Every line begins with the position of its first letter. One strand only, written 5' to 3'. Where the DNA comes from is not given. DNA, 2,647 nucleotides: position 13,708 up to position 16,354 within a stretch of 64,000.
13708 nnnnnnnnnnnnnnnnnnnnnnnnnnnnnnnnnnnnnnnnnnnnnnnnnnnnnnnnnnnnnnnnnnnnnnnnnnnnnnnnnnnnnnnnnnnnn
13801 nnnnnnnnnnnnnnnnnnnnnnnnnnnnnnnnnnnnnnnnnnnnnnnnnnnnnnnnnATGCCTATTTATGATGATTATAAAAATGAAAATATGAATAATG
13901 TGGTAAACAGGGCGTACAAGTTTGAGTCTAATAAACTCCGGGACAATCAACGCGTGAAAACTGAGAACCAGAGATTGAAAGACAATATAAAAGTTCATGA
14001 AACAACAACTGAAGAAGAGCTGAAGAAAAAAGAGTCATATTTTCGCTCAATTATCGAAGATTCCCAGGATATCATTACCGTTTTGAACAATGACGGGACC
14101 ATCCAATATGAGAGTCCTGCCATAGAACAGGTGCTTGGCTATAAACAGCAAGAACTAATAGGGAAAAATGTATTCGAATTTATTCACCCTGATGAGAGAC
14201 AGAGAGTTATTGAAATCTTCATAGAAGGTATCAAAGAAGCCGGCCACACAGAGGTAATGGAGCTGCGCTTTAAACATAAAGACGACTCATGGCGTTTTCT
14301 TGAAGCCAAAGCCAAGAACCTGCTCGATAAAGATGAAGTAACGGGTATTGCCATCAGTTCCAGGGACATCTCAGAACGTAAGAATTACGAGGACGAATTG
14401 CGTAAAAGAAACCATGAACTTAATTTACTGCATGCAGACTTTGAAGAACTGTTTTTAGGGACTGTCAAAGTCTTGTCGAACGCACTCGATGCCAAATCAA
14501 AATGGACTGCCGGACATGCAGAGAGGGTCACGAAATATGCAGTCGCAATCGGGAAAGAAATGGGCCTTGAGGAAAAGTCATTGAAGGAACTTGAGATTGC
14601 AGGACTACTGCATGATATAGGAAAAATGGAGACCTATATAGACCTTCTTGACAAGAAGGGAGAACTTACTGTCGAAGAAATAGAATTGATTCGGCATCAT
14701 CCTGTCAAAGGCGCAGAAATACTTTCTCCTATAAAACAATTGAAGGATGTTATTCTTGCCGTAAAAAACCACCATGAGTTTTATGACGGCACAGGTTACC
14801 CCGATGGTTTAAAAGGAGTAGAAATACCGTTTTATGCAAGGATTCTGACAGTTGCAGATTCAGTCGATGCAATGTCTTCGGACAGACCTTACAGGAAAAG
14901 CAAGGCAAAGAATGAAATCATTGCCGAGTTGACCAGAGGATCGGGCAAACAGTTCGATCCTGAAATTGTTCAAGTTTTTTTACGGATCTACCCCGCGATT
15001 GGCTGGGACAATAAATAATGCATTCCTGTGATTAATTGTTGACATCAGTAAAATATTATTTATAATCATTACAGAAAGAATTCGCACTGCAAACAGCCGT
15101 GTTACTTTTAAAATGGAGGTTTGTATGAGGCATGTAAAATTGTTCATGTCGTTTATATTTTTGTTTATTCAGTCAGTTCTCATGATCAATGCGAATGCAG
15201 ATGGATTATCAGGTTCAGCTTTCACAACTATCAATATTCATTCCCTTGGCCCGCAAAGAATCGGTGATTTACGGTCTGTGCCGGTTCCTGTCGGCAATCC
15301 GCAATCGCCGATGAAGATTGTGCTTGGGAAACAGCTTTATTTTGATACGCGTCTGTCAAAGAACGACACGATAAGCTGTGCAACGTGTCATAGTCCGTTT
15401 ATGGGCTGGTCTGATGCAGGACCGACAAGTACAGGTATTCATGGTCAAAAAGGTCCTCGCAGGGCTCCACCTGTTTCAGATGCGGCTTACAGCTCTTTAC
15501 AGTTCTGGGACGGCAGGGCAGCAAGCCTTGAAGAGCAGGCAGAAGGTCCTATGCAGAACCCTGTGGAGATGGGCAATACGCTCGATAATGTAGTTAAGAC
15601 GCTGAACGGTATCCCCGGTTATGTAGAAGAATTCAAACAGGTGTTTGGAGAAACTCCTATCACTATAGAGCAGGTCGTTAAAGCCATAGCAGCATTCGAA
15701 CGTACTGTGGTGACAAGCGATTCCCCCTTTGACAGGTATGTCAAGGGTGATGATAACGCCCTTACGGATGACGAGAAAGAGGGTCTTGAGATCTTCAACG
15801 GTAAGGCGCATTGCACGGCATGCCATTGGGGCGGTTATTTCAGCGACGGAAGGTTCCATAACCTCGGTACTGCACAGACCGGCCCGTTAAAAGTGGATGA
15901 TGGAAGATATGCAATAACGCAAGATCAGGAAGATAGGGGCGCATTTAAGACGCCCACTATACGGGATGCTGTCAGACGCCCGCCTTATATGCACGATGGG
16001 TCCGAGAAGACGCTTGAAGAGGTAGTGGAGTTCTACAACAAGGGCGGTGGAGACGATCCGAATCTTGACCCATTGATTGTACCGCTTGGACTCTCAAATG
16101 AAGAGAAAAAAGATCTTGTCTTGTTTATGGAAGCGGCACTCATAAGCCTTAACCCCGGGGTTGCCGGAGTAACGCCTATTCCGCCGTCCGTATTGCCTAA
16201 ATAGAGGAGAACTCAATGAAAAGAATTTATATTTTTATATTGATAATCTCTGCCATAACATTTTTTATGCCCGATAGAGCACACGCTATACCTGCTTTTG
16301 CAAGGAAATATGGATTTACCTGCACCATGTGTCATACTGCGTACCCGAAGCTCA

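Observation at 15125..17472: Dihaem cytochrome c peroxidase adjacent to a putative Cyc2-like fused cytochrome-porin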

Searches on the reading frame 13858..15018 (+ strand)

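Call 3: search_protein_families(library=pfam, proteins=[window:13858-15018:+], max_evalue=0.1)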
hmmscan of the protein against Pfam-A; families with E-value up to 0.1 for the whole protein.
window:13858-15018:+ (386 aa): 12 families
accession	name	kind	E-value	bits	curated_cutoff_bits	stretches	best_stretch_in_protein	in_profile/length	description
PF13487.12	HD_5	-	1.2e-38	133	27.2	1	204-370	1-170/170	HD domain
PF01966.28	HD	-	5.7e-20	72.2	22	1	218-339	2-116/116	HD domain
PF00989.32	PAS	-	3e-15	56.7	22.6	1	62-171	3-113/113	PAS fold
PF08447.18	PAS_3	-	4.5e-14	52.9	25.6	1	86-159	5-79/89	PAS fold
PF13426.13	PAS_9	-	2.1e-12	47.7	27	1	71-173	2-103/103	PAS domain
PF08448.16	PAS_4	-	1.8e-10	41.4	23.1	1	67-175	2-109/110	PAS fold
PF07348.17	Syd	-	1.1e-05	25.5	25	1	36-109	104-170/175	Syd protein (SUKH-2)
PF13188.13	PAS_8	-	0.00036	20.8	21.8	1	61-121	2-61/65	PAS domain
PF08668.18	HDOD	-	0.00065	19.7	22.9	1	209-260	89-136/196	HDOD domain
PF14598.12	PAS_11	-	0.0011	19.3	25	1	88-154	20-85/109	PAS domain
PF24820.1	Diguanyl_cycl_sensor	-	0.015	15.7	28.1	1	66-129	2-63/109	Diguanylate cyclase-like sensor domain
PF21109.2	Stonustoxin_helical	-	0.096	13.3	27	0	28-100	23-95/96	Stonustoxin helical domain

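Call 4: search_protein_families(library=ncbifam, proteins=[window:13858-15018:+], max_evalue=0.1)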
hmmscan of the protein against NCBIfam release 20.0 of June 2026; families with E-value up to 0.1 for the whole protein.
window:13858-15018:+ (386 aa): 28 families (the best 25 are shown)
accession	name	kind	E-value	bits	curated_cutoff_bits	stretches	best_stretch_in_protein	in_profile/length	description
NF053512.1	nitric_RR_NosR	exception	3.8e-44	151.4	400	1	179-378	154-354/422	response regulator c-di-GMP phosphodiesterase, NosR family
TIGR00229.1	sensory_box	domain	5.7e-27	94.3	22.9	1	57-181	2-126/126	PAS domain S-box protein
NF053781.1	cdiGMPphdstlr2612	equivalog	3.6e-16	58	1600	2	48-118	702-773/1268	Tlr1612 family c-di-GMP phosphodiesterase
NF047874.1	MASE3_PAS_HK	subfamily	1.9e-11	43.5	560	1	14-180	226-384/655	MASE3 domain-containing sensor histidine kinase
NF041777.1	sens_FixL_Rhizob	equivalog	7.3e-11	41.4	850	1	48-132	111-194/485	sensor protein FixL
NF008468.0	PRK11360.1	equivalog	1e-10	40.7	646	1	54-184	262-390/616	two-component system sensor histidine kinase AtoS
NF008302.0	PRK11091.1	equivalog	1.2e-10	40.2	838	1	24-185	120-280/779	aerobic respiration two-component sensor histidine kinase ArcB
TIGR00277.1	HDIG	domain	1.5e-10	40.8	27.6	1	215-307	3-83/84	HDIG domain-containing metalloprotein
NF046044.1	PnpS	equivalog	1.8e-08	33.8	400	1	26-179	18-168/390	two-component system histidine kinase PnpS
NF041552.1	TF_PrdR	equivalog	2.6e-08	32.7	795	1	52-201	126-264/577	sigma-54 dependent transcriptional regulator PrdR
NF052573.1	HisKinEspAMyxo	equivalog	5.2e-08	31.4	1400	1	50-181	248-375/755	serine histidine kinase EspA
NF045595.1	HK_scytonemin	equivalog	2.8e-07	29.3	865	1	50-185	272-405/637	scytonemin biosynthesis sensor histidine kinase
NF041880.1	EPS_EpsF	equivalog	8.4e-05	21.2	900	1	55-186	139-272/492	response regulator EpsF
TIGR02621.3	cas3_GSU0051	exception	8.9e-05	21.5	400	1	218-258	672-712/854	type I-G CRISPR-associated helicase/endonuclease Cas3g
NF041831.1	NO_HK_NahK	exception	0.0001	20.5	1500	1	52-188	313-448/854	hybrid sensor histidine kinase/response regulator NahK/ErcS'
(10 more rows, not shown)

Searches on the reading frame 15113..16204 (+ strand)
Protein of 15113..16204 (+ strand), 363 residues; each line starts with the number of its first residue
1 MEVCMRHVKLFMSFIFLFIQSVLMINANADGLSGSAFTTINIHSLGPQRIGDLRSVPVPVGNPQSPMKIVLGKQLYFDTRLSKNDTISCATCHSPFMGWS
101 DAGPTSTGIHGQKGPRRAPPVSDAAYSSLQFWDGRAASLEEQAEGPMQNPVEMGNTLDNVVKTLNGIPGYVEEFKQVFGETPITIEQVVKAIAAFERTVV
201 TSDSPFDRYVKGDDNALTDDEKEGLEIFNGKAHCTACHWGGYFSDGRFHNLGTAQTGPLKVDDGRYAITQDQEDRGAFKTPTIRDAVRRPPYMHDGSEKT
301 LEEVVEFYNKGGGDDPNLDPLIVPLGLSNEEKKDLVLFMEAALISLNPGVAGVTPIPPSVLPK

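Call 3: search_protein_families(library=pfam, proteins=[window:15113-16204:+], max_evalue=0.1)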
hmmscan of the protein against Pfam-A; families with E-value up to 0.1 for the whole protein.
window:15113-16204:+ (363 aa): 5 families
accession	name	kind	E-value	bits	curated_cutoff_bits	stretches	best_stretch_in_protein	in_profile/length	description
PF03150.19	CCP_MauG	-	3.8e-61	206.5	25.6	1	68-214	3-148/149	Di-haem cytochrome c peroxidase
PF00034.26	Cytochrom_C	-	0.00032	22.4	21.3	0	71-128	3-52/90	Cytochrome c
PF09086.16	DUF1924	-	0.0048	17.7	22.5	0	69-94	8-34/96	Domain of unknown function (DUF1924)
PF14522.11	Cytochrome_C7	-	0.069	13.4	24.8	0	84-96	10-23/67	Cytochrome c7 and related cytochrome c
PF13442.11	Cytochrome_CBB3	-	0.079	13.7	27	0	222-307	4-67/68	Cytochrome C oxidase, cbb3-type, subunit III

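Call 4: search_protein_families(library=ncbifam, proteins=[window:15113-16204:+], max_evalue=0.1)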
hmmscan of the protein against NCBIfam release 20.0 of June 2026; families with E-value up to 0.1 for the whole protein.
window:15113-16204:+ (363 aa): 6 families
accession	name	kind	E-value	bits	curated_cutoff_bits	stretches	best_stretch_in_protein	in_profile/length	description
TIGR03791.1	TTQ_mauG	equivalog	2.1e-76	256.9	443.85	1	66-341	3-277/291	tryptophan tryptophylquinone biosynthesis enzyme MauG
TIGR04039.1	MXAN_0977_Heme2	hypoth_equivalog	3.1e-65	220.4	362.85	1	58-341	1-320/336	MbnH family di-heme enzyme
TIGR03981.2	SAM_quin_mod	hypoth_equivalog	6.1e-43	147.2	340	2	180-308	224-358/411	His-Xaa-Ser system-associated MauG-like protein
NF052341.1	hydrazine_gamma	equivalog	8.2e-09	34.9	625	2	187-257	167-240/339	hydrazine synthase subunit gamma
NF052342.1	hydrazine_BC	exception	2.5e-07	29.3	1250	2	277-341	631-689/690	hydrazine synthase subunit beta-gamma fusion subunit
NF045930.1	Cytc6PetJCyano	equivalog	0.019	14.9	135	1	214-241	21-46/110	cytochrome c6 PetJ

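Call 18: search_solved_structures(query=window:15125-16201:+, max_evalue=1e-10, show_alignments=3)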
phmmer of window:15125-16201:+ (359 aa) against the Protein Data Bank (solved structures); distinct sequences matched with E-value up to 1e-10: 29.
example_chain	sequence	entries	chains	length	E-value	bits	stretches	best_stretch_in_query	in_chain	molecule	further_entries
3hq9_A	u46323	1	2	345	3.4e-66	227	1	52-303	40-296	Cytochrome c551 peroxidase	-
3hq8_A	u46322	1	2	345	2.3e-65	224.2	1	52-303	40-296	Cytochrome c551 peroxidase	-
3hq6_A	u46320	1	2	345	4.4e-65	223.3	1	52-303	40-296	Cytochrome c551 peroxidase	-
2c1u_A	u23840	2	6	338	1.4e-63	218.4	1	53-304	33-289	DI-HAEM CYTOCHROME C PEROXIDASE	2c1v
3hq7_A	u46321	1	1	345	1.7e-63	218.1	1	52-303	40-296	Cytochrome c551 peroxidase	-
1nml_A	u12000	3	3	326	1.2e-60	208.8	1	53-305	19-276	di-haem cytochrome c peroxidase | Cytochrome c peroxidase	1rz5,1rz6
4aal_A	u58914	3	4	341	1.8e-59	204.8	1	52-303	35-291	CYTOCHROME C551 PEROXIDASE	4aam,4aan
4aao_A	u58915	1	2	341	2.9e-59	204.2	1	52-303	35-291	CYTOCHROME C551 PEROXIDASE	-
3o5c_A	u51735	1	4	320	5.3e-59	203.3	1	60-302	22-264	Cytochrome c551 peroxidase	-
1iqc_A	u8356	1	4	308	5.7e-59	203.2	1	53-303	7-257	di-heme peroxidase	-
1eb7_A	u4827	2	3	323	3.4e-57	197.4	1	57-303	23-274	CYTOCHROME C551 PEROXIDASE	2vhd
1zzh_A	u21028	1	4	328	1.4e-52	182.2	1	58-330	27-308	cytochrome c peroxidase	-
9qdt_A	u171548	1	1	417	1e-50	176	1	52-303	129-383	Probable cytochrome c peroxidase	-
6fu3_A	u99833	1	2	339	1.1e-48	169.4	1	61-307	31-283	Protein CcpR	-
6qkn_A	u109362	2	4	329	1.1e-48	169.3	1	60-307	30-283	Cytochrome-c peroxidase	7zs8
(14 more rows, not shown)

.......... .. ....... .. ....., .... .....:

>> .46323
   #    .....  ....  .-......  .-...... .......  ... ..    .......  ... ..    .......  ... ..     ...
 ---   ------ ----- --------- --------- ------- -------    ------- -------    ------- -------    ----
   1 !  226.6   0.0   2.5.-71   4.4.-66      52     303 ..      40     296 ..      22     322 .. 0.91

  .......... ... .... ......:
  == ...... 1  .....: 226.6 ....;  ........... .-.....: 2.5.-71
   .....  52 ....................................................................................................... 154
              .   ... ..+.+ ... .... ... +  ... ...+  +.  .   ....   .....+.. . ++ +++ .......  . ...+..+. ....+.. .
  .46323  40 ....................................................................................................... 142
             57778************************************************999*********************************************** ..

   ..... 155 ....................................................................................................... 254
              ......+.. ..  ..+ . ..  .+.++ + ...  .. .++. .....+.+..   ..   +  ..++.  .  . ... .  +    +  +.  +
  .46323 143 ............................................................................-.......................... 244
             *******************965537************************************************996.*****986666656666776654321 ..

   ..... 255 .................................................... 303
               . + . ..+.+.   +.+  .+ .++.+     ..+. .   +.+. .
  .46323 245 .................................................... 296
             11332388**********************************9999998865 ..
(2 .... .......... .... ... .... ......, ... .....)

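Call 72: find_homologous_proteins(query=window:15125-16201:+, max_evalue=1e-10)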
Query window:15125-16201:+ (359 aa): 7687 proteins with E <= 1e-10 among 8000 candidates; the best 120 are listed.
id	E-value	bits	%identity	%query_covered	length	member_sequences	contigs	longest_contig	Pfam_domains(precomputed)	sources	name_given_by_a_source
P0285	3.6e-228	775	94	100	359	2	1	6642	PF03150.20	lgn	-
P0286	6.0e-189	646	78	100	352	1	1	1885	PF03150.20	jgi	jgi:cytochrome c peroxidase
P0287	4.7e-180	616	77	96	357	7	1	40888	PF03150.20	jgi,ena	-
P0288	1.6e-179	615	74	100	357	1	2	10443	PF03150.20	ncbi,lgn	-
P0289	1.0e-178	612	75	99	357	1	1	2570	PF03150.20,PF00034.27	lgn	-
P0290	2.9e-177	607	74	99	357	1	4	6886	PF03150.20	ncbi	ncbi:MAG: cytochrome-c peroxidase [bacterium]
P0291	2.4e-170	585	72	99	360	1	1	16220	PF03150.20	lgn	-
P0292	2.5e-166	571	71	100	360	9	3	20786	PF03150.20,PF00034.27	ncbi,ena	-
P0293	9.3e-165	566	74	92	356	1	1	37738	PF03150.20,PF00034.27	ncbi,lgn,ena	-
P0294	1.5e-162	559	70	100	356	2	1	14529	PF03150.20,PF00034.27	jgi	jgi:cytochrome c peroxidase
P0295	2.4e-160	552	70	94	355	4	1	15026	PF03150.20,PF00034.27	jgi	jgi:cytochrome c peroxidase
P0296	2.5e-160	552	68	100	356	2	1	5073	PF03150.20,PF00034.27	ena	-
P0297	3.0e-160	551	68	100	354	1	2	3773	PF03150.20,PF00034.27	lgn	-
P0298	3.5e-160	551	68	97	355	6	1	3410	PF03150.20,PF00034.27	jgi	jgi:cytochrome c peroxidase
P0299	1.0e-158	546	69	94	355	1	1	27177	PF03150.20,PF00034.27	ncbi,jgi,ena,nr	ncbi:MAG TPA: cytochrome c peroxidase [Terriglobales bacterium]|nr:cytochrome c peroxidase [Terriglo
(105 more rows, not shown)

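Call 83: predict_structure(alignment_id=A3)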
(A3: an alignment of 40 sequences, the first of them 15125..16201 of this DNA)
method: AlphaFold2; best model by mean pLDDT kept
length: 359 residues; sequences in the alignment: 40
mean_pLDDT: 58.0   pTM: 0.58
mean pLDDT of the five models: 58.0, 57.6, 51.8, 51.4, 48.6
residues with pLDDT >= 90: 22; 70-90: 96; 50-70: 85; < 50: 156
segments of 3 or more residues with pLDDT < 50: 19-41, 81-132, 142-150, 228-266, 272-295, 311-318
pLDDT, mean of each block of 10 residues (from residue 1): 72 64 35 41 54 77 85 66 38 33 38 34 36 63 40 74 92 93 86 65 74 87 61 29 31 44 48 39 36 53 66 46 83 72 60 74
secondary structure, 60 per line:
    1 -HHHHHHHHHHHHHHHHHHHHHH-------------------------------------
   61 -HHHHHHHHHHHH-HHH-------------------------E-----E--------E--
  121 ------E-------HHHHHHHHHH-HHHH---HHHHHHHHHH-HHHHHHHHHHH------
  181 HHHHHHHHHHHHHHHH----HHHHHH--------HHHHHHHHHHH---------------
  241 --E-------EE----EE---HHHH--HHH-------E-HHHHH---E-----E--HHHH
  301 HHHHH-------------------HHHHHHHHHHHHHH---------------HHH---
elements in order: H2-23 H62-73 H135-144 H146-149 H153-162 H164-174 H181-196 H201-206 H215-225 H262-265 H280-284 H297-305 H325-338

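Call 84: search_solved_structures(query=A3, max_evalue=1e-8, show_alignments=0)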
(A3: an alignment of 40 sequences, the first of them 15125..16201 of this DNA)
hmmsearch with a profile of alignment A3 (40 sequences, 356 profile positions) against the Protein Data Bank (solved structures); distinct sequences matched with E-value up to 1e-8: 29.
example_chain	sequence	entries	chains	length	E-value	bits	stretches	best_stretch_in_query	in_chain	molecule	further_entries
2c1u_A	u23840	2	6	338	1.6e-75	257.5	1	39-301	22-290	DI-HAEM CYTOCHROME C PEROXIDASE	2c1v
3hq9_A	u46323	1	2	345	2.7e-75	256.7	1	50-299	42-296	Cytochrome c551 peroxidase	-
1iqc_A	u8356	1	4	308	1.1e-74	254.7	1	50-302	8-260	di-heme peroxidase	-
3hq6_A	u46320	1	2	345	4.1e-74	252.8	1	50-299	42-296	Cytochrome c551 peroxidase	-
3hq8_A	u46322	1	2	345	4.2e-74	252.8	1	50-299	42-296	Cytochrome c551 peroxidase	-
3o5c_A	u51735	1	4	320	1.7e-73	250.8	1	51-332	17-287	Cytochrome c551 peroxidase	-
3hq7_A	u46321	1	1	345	5.2e-73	249.2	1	50-299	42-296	Cytochrome c551 peroxidase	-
4aal_A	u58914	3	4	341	1.9e-71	244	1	49-300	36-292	CYTOCHROME C551 PEROXIDASE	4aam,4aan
1nml_A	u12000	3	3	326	3.9e-71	243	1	51-343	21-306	di-haem cytochrome c peroxidase | Cytochrome c peroxidase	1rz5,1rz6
4aao_A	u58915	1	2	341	6.1e-71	242.4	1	49-300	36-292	CYTOCHROME C551 PEROXIDASE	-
1eb7_A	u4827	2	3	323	9.9e-71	241.7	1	54-300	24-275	CYTOCHROME C551 PEROXIDASE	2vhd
1zzh_A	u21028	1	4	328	1.4e-66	228.1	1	48-328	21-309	cytochrome c peroxidase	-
6qkn_A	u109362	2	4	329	4.6e-65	223.1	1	54-319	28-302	Cytochrome-c peroxidase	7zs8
6fu3_A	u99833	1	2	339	5e-65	223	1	54-319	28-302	Protein CcpR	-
9qdt_A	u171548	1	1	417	6.1e-63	216.1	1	44-315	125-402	Probable cytochrome c peroxidase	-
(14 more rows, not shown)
